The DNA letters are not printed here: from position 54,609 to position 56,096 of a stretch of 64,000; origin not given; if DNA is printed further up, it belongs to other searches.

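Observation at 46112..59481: Eleven-gene NRPS-independent multi-ligase cluster with no recognisable scaffold, carrier or export gene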

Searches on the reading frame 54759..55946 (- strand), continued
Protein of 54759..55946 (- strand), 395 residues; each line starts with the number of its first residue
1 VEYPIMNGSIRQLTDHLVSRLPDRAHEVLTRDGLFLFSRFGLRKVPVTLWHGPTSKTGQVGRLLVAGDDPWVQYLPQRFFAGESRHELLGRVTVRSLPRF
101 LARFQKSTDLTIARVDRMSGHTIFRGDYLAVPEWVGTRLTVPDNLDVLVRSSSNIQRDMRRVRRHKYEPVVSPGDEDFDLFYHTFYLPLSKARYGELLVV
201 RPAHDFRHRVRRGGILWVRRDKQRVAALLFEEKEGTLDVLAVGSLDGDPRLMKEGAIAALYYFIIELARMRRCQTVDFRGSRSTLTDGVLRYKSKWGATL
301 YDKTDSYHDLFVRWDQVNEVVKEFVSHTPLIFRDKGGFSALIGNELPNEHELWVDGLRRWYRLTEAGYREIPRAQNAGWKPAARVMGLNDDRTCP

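Call 40: find_encoding_contigs(protein=P0004, flank=10000, max_places=2)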
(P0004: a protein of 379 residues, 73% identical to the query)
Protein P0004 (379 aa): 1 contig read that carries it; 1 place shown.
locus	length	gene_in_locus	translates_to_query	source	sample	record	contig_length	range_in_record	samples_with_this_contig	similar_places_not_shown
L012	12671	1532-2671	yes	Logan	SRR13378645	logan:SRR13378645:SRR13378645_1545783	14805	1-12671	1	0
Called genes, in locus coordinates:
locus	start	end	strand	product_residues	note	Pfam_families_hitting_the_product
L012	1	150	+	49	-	?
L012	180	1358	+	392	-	PF13472:Lipase_GDSL_2 (faint)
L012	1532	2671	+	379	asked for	-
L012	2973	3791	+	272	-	PF08241:Methyltransf_11, PF13489:Methyltransf_23 (weak), PF13649:Methyltransf_25, PF13847:Methyltransf_31 (weak)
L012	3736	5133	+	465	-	PF27533:CapK_C (weak)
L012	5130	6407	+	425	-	PF00501:AMP-binding (weak), PF27533:CapK_C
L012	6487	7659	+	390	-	-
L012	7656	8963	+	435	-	PF08245:Mur_ligase_M, PF02875:Mur_ligase_C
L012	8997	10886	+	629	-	PF13522:GATase_6, PF13537:GATase_7, PF00733:Asn_synthase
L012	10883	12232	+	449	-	PF27533:CapK_C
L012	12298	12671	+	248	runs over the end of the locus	PF05148:Methyltransf_8 (weak), PF08241:Methyltransf_11, PF13649:Methyltransf_25, PF13847:Methyltransf_31 (weak), PF08242:Methyltransf_12 (faint)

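Call 46: list_cluster_members(proteins=[P0001, P0006, P0007, P0017])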
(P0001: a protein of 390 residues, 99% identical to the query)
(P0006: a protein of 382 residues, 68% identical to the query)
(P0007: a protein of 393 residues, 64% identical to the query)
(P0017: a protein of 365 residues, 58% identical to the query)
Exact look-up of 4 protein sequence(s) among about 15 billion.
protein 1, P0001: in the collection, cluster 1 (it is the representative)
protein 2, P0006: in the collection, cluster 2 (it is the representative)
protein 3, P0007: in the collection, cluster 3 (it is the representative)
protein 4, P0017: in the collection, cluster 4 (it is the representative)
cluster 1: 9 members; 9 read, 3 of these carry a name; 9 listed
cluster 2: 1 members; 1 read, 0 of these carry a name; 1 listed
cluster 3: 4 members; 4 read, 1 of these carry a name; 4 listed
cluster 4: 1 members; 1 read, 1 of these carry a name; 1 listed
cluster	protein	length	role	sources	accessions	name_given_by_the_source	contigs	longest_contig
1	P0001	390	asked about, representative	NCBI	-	-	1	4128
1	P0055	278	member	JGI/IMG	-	hypothetical protein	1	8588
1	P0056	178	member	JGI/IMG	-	hypothetical protein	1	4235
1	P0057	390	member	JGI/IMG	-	hypothetical protein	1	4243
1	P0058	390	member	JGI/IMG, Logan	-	-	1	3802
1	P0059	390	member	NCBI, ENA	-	-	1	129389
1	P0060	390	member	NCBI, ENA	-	-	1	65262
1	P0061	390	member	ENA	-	-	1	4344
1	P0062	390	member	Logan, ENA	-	-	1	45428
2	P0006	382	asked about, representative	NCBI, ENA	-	-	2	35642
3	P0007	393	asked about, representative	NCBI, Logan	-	-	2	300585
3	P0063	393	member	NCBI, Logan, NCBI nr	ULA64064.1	MAG: hypothetical protein LZF86_110764 [Nitrospira sp.]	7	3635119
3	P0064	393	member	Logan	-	-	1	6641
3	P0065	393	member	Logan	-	-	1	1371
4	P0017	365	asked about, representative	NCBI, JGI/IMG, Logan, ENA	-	hypothetical protein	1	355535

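Call 48: find_encoding_contigs(protein=P0059, flank=10000, max_places=2)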
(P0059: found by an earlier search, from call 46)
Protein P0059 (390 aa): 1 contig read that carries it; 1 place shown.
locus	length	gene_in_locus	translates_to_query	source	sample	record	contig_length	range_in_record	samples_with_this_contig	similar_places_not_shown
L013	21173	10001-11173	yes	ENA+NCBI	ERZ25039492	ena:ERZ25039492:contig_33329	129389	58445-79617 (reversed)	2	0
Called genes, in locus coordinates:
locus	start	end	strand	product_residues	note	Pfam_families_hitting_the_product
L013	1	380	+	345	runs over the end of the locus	PF00586:AIRS, PF02769:AIRS_C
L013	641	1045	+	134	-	PF00551:Formyl_trans_N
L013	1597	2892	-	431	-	PF00239:Resolvase, PF07508:Recombinase, PF13408:Zn_ribbon_recom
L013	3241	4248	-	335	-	PF02486:Rep_trans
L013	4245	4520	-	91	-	PF12728:HTH_17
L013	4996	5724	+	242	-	PF19583:ODP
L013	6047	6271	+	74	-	-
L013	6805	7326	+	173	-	PF08241:Methyltransf_11 (weak)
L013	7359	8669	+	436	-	PF00501:AMP-binding (weak), PF27533:CapK_C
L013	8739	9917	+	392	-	PF13472:Lipase_GDSL_2 (faint)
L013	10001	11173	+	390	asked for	-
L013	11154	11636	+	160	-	-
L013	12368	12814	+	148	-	PF08245:Mur_ligase_M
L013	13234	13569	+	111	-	-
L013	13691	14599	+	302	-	PF13522:GATase_6, PF13537:GATase_7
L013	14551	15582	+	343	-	PF00733:Asn_synthase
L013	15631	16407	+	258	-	-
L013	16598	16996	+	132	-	PF27533:CapK_C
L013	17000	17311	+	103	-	-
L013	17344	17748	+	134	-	-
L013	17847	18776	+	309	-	PF18604:PreAtp-grasp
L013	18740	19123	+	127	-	-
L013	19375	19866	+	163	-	PF00583:Acetyltransf_1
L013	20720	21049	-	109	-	PF01627:Hpt (weak)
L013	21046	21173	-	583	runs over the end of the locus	PF00512:HisKA, PF02518:HATPase_c, PF00072:Response_reg, PF23198:PDE8A_N (faint), PF00072:Response_reg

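Call 50: search_protein_representatives(alignment_id=A1)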
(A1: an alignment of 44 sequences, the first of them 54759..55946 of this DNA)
Query: 44 sequences, 385 profile positions. Proteins with E-value up to 0.001 (for the whole library): 2631; up to 1e-10: 2262; up to 1e-30: 1062. The best 150 are listed.
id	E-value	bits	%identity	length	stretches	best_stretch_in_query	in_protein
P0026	1.4e-165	567.1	-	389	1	1-381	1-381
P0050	5.4e-158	542.1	-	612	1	3-378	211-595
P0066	2.9e-148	510.1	-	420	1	7-376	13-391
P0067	1.2e-145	501.5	-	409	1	4-366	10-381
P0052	9.9e-130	449.1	-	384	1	17-372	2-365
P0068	2.0e-128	444.8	-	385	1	10-365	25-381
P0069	4.0e-126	437.2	-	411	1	5-370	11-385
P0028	8.5e-125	432.9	-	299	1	1-270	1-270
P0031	4.3e-124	430.6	-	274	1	96-366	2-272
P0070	9.9e-124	429.4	-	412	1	7-379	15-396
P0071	2.6e-123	428.0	-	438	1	7-365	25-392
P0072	4.8e-123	427.1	-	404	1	6-365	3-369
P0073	2.2e-122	424.9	-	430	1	4-373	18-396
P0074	2.4e-120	418.2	-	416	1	6-363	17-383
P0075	1.7e-117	408.8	-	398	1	7-378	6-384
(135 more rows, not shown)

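Call 63: find_encoding_contigs(protein=P0060, flank=10000, max_places=2)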
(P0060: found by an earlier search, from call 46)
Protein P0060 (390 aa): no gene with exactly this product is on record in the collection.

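Call 64: find_related_loci(query=A1, collection=metagenome_contigs, flank=10000)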
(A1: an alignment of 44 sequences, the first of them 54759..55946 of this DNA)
Query A1 (395 aa) in metagenome_contigs; peptide patterns used: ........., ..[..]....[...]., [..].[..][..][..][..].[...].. (x = any residue, [..] = any of these).
202 stretches matched a pattern; 117 encode a relative of the query (tblastn E <= 1e-3); the best 80 are kept; 78 distinct loci.
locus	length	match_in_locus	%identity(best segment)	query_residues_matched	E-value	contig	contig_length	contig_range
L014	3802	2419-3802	99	1-394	0e+0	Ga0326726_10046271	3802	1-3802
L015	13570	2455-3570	68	6-377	2e-157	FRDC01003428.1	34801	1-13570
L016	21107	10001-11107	58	6-374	5e-132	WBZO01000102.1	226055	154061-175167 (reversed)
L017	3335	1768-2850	53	12-371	3e-121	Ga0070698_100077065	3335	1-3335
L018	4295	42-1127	52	6-367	5e-119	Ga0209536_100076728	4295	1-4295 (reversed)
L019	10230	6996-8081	51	6-367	3e-116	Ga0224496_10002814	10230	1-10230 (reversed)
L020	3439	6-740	63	119-363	4e-99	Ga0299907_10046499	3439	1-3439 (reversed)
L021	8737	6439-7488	45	19-367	6e-97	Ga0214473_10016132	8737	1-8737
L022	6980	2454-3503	45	19-367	6e-97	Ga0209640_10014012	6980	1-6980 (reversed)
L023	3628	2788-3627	53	6-285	5e-91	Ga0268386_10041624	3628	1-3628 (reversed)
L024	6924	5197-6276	40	21-371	2e-84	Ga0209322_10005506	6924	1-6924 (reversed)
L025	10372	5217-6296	40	21-371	2e-84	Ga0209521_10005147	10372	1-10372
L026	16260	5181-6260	40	21-371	2e-84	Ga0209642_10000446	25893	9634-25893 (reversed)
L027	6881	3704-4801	41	14-370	2e-81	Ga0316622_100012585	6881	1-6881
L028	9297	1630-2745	41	3-369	6e-81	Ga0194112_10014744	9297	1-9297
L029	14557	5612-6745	39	21-394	3e-80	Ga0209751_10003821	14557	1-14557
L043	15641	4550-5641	37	21-374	5e-71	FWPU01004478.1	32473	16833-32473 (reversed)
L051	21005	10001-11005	37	6-342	2e-66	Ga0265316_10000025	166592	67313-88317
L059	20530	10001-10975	38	44-367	5e-61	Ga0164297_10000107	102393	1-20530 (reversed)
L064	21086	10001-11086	53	6-367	2e-119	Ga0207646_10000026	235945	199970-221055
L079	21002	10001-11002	25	5-342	7e-28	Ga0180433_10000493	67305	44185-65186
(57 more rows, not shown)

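Call 75: search_protein_families(library=padloc, proteins=[window:54759-55946:-], max_evalue=0.01)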
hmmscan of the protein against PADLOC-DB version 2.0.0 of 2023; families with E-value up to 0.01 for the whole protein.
window:54759-55946:- (395 aa): 0 families

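Call 76: search_solved_structures(query=L004:12064-13410:+, max_evalue=0.001)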
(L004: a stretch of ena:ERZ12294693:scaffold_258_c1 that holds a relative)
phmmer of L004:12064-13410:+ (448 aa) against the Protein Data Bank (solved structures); distinct sequences matched with E-value up to 0.001: 8.
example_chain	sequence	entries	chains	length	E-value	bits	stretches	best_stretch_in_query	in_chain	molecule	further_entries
4r1l_A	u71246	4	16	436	3.7e-26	94.8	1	19-371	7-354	Phenylacetate-coenzyme A ligase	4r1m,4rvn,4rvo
2y27_A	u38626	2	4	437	1.4e-19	73.1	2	189-419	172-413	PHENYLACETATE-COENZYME A LIGASE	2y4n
2y4o_A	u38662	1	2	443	2.1e-15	59.4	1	29-362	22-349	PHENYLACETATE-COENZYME A LIGASE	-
9s3l_A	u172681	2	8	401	1.4e-12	50.1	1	58-353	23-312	Phenylacetate-CoA ligase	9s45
6hdw_A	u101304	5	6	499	1.9e-11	46.4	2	238-372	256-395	2-hydroxyisobutyryl-CoA synthetase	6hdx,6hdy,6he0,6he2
6wuq_A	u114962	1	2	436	4.6e-08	35.2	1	228-342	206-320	AjiA1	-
6siw_A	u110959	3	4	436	1.1e-06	30.7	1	225-342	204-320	PaaK-like ligase (AMP-dependent synthetase and ligase) | AMP-dependent synthetase and ligase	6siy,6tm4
6siw_B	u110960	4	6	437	1.1e-06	30.7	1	225-342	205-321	PaaK-like ligase (AMP-dependent synthetase and ligase) | AMP-dependent synthetase and ligase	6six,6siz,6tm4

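Call 77: search_solved_structures(query=L064:14397-15719:+, max_evalue=0.001)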
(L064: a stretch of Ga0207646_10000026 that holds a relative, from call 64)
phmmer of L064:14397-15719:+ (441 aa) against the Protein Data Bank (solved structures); distinct sequences matched with E-value up to 0.001: 8.
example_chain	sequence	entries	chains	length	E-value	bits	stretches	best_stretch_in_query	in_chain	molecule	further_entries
4r1l_A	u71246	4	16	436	2.1e-28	102.4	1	24-350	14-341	Phenylacetate-coenzyme A ligase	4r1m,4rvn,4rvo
2y27_A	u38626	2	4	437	1e-24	90.3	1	24-397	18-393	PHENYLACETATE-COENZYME A LIGASE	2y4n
2y4o_A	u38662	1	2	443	2.7e-23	85.6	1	23-371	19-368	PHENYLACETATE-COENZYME A LIGASE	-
9s3l_A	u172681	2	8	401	4.4e-19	71.7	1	58-342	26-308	Phenylacetate-CoA ligase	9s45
6wuq_A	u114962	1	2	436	2.8e-18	69.1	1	28-337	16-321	AjiA1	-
6siw_B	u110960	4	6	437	3.6e-16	62.1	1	28-337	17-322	PaaK-like ligase (AMP-dependent synthetase and ligase) | AMP-dependent synthetase and ligase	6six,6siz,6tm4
6siw_A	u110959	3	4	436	3.7e-16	62.1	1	28-337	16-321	PaaK-like ligase (AMP-dependent synthetase and ligase) | AMP-dependent synthetase and ligase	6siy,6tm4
6hdw_A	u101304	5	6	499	1.9e-14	56.5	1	35-384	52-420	2-hydroxyisobutyryl-CoA synthetase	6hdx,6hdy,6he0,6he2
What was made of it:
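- On PaaK / F390-synthetase / CapK adenylate-forming enzymes: Orthologues hit PaaK structures at E 1e-26 to 1e-28 (calls 76, 77).
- Checked: PaaK/F390/CapK-type adenylate-forming enzyme, twice (all NCBIfam scores sub-threshold; closest solved structure is PaaK 4r1l, calls 76-77).
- PaaK-like ligases of natural-product pathways (AjiA1, 6siw) are hit (call 77).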

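Call 83: search_protein_families(library=pfam, proteins=[L029:85-1224:+, L029:1217-2185:+, L029:6996-7766:+, L026:14876-16260:+, L043:13424-14320:+, L043:14324-15127:+, L064:19270-20301:+, L016:3446-4690:-, L016:4724-6052:-, L015:11648-13168:+], max_evalue=0.001)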
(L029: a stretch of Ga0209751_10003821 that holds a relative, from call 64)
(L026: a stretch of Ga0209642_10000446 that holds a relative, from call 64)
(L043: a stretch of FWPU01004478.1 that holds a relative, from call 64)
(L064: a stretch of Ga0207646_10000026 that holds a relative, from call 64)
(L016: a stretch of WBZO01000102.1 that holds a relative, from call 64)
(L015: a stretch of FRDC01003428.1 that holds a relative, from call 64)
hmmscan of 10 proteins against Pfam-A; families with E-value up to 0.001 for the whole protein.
L029:85-1224:+ (379 aa): 2 families
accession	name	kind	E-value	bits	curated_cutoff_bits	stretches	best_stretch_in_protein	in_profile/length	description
PF00501.34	AMP-binding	-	3.5e-49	168.1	29.9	1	34-246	158-383/384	AMP-binding enzyme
PF13193.12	AMP-binding_C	-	9.7e-17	62.1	24.5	1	297-370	1-76/76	AMP-binding enzyme C-terminal domain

L029:1217-2185:+ (322 aa): 1 family
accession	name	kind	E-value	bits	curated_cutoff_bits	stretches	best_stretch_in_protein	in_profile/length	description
PF03279.18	Lip_A_acyltrans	-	6.1e-13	49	22.3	1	203-309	181-285/295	Bacterial lipid A biosynthesis acyltransferase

L029:6996-7766:+ (256 aa): 1 family
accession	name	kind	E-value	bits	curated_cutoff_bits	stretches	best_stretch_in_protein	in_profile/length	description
PF00551.24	Formyl_trans_N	-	5.8e-19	69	26.1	1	104-212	68-177/181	Formyl transferase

L026:14876-16260:+ (461 aa): 1 family
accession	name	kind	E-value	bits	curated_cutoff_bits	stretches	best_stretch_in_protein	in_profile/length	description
PF10096.14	DUF2334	-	0.00024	21.2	26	1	277-436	50-188/203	Uncharacterized protein conserved in bacteria (DUF2334)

L043:13424-14320:+ (298 aa): 1 family
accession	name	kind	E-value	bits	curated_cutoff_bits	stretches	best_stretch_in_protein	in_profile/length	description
PF01061.29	ABC2_membrane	-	3.4e-20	72.9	26.9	1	53-258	3-210/211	ABC-2 type transporter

L043:14324-15127:+ (267 aa): 2 families
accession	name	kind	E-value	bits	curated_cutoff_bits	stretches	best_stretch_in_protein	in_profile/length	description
PF00005.33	ABC_tran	-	3.6e-22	79.9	25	1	66-197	1-135/137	ABC transporter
PF13304.12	AAA_21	-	6.6e-05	23.6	27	0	80-99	3-22/304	AAA domain, putative AbiEii toxin, Type IV TA system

L064:19270-20301:+ (343 aa): 6 families
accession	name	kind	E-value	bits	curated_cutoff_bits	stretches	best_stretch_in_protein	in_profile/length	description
PF00535.33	Glycos_transf_2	-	2.4e-22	80.1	23.3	1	33-151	2-125/168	Glycosyl transferase family 2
PF13641.12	Glyco_tranf_2_3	-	3e-22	80.2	27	1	31-268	3-224/230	Glycosyltransferase like family 2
PF13632.12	Glyco_trans_2_3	-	1.3e-11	45.2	27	1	199-261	69-128/198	Glycosyl transferase family group 2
PF10111.15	Glyco_tranf_2_2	-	7.8e-07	29.3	27.3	0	206-249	166-210/276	Glycosyltransferase like family 2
PF02709.20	Glyco_transf_7C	-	8e-05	22.6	23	1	205-250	21-67/78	N-terminal domain of galactosyltransferase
PF13506.12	Glyco_transf_21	-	0.00015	21.7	21.7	0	204-266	103-164/174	Glycosyl transferase family 21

L016:3446-4690:- (414 aa): 2 families
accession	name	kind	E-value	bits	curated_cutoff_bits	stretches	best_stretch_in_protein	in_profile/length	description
PF12704.14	MacB_PCD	-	2.9e-45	155.6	27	1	26-253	1-206/207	MacB-like periplasmic core domain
PF02687.27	FtsX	-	3.1e-21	76.1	25.5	1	295-407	3-120/120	FtsX-like permease C-terminal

L016:4724-6052:- (442 aa): 3 families
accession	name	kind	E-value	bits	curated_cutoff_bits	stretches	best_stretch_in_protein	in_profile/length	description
PF16576.10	HlyD_D23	-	1.4e-23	83.7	30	1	98-343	6-214/214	Barrel-sandwich domain of CusB or HlyD membrane-fusion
PF13437.12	HlyD_3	-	1.8e-12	48.3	22.2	1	233-340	1-106/106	HlyD family secretion protein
PF13533.13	Biotin_lipoyl_2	-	0.00028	21.1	29.8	0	113-141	4-32/32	Biotin-lipoyl like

L015:11648-13168:+ (506 aa): 1 family
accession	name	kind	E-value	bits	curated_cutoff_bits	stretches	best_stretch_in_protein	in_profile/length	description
PF13472.12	Lipase_GDSL_2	-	1.5e-06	29.3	32.9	1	187-250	1-70/178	GDSL-like Lipase/Acylhydrolase family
